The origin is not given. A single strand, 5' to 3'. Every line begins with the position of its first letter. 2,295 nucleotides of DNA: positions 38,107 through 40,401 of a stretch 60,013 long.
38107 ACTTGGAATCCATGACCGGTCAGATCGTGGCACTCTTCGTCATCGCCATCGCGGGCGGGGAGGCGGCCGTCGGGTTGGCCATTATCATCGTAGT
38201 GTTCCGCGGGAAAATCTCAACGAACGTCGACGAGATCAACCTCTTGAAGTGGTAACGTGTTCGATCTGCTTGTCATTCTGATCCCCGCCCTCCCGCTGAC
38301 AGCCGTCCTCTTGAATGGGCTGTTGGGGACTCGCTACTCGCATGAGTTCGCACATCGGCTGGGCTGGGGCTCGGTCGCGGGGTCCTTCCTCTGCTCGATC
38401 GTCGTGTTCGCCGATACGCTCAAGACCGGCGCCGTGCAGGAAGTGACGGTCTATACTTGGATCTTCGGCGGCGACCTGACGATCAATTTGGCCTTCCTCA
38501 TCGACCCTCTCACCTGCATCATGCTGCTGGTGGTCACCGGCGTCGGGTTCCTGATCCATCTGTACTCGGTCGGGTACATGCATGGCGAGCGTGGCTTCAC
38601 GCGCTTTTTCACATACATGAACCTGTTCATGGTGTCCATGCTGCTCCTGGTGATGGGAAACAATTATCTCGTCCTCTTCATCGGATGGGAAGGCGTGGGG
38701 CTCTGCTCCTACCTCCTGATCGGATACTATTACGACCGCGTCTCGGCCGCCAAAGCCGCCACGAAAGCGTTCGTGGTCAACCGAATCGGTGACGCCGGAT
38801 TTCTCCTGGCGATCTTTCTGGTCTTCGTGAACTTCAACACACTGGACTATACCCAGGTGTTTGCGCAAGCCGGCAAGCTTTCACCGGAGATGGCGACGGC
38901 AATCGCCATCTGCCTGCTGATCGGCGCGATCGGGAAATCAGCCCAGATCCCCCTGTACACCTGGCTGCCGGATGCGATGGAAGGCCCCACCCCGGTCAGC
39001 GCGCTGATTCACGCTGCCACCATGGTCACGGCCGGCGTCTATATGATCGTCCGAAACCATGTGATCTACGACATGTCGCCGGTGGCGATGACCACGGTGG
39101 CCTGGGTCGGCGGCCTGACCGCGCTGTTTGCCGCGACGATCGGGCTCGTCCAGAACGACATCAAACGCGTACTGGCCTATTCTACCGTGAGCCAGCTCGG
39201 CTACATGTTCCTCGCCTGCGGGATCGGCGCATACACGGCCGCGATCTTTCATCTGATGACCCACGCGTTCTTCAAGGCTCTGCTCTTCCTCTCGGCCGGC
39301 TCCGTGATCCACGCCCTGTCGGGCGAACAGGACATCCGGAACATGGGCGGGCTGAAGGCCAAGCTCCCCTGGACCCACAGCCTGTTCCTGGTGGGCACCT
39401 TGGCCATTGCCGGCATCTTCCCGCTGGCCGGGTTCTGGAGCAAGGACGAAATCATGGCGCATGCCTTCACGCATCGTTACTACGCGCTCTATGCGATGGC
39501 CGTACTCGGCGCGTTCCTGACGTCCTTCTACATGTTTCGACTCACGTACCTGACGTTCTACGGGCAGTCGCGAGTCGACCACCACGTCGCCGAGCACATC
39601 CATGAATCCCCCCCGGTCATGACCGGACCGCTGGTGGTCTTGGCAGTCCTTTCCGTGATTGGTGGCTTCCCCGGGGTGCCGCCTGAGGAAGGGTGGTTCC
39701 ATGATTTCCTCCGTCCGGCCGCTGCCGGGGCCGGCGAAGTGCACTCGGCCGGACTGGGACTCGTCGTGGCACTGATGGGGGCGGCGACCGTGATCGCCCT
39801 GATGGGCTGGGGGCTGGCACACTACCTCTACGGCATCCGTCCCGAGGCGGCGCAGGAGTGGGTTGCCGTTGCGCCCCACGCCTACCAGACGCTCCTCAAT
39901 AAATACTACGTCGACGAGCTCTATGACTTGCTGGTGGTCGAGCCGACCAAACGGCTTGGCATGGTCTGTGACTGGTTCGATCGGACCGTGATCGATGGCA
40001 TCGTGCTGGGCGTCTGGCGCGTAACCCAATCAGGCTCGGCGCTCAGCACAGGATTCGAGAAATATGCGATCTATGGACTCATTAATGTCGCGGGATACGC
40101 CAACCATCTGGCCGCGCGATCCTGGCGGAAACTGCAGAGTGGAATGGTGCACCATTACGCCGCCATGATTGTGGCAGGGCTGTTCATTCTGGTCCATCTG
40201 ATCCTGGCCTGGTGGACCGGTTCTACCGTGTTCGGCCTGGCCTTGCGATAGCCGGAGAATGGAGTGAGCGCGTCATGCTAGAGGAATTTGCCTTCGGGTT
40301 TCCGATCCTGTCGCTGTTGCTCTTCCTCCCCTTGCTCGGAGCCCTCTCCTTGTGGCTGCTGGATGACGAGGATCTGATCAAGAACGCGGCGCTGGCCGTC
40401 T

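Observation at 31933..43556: Almost every long spacer of the nuo operon carries its own variant of the heptad element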

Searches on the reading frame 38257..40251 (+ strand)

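Call 58: search_protein_families(library=pfam, proteins=[window:38257-40251:+], max_evalue=0.000001)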
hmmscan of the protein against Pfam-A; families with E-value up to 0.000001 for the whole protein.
window:38257-40251:+ (664 aa): 2 families
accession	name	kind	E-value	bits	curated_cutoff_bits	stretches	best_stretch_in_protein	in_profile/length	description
PF00361.26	Proton_antipo_M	-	2.5e-83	280.1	21.5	1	135-422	2-294/294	NADH:quinone oxidoreductase/Mrp antiporter, TM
PF00662.26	Proton_antipo_N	-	1.6e-22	79.6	24.5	1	68-118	1-51/51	NADH-Ubiquinone oxidoreductase (complex I), chain 5 N-terminus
